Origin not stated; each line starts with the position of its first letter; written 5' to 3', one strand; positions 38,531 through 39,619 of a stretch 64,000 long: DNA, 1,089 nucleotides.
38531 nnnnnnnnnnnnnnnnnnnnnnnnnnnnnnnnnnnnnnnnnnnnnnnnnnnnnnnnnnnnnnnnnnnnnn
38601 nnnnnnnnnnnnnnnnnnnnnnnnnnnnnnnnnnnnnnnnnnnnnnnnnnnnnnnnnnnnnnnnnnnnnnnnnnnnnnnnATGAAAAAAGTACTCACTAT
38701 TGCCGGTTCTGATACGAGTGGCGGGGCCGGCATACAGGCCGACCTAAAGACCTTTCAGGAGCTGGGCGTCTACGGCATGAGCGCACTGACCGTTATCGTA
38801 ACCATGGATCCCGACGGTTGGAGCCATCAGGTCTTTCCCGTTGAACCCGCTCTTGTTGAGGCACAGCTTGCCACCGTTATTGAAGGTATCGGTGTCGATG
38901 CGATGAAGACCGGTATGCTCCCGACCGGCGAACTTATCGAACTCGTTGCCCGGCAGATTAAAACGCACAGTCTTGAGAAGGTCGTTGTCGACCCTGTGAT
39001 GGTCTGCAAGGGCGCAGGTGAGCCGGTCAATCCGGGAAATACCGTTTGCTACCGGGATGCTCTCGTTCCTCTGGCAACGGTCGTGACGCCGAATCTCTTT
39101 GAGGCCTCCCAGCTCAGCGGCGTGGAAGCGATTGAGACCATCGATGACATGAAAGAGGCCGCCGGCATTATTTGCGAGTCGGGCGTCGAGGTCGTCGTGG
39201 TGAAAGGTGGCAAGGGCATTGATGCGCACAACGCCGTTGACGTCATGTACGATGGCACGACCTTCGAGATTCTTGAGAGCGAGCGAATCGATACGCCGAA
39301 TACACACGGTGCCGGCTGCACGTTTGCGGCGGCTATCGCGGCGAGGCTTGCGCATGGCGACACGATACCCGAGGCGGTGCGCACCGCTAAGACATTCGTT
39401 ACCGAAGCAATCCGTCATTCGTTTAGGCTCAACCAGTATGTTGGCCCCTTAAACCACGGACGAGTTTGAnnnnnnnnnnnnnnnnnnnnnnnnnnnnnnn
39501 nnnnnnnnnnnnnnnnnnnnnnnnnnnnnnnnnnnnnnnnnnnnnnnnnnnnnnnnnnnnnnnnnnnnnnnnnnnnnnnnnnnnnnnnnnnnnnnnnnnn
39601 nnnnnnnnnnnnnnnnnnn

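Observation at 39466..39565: Same promoter-box-attenuator module directly upstream of type III glutamine synthetase: a shared cis-regulatory element of the nitrogen regulon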

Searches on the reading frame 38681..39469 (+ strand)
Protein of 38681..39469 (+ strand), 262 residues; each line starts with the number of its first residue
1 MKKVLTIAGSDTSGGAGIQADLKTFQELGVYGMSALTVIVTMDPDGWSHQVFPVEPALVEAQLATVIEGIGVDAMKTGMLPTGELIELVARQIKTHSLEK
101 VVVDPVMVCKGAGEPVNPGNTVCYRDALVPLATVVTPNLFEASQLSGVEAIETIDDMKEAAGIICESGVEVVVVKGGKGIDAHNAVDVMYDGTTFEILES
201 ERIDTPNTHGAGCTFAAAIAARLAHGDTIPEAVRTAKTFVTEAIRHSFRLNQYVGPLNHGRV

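Call 8: search_protein_families(library=pfam, proteins=[window:38681-39469:+])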
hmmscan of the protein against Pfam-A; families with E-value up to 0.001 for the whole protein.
window:38681-39469:+ (262 aa): 2 families
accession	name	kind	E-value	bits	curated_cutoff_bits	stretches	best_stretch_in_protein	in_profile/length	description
PF08543.17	Phos_pyr_kin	-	2.3e-88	296.2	27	1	11-258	1-246/246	Phosphomethylpyrimidine kinase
PF00294.29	PfkB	-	2.9e-13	50.2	25.8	1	124-238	177-284/302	pfkB family carbohydrate kinase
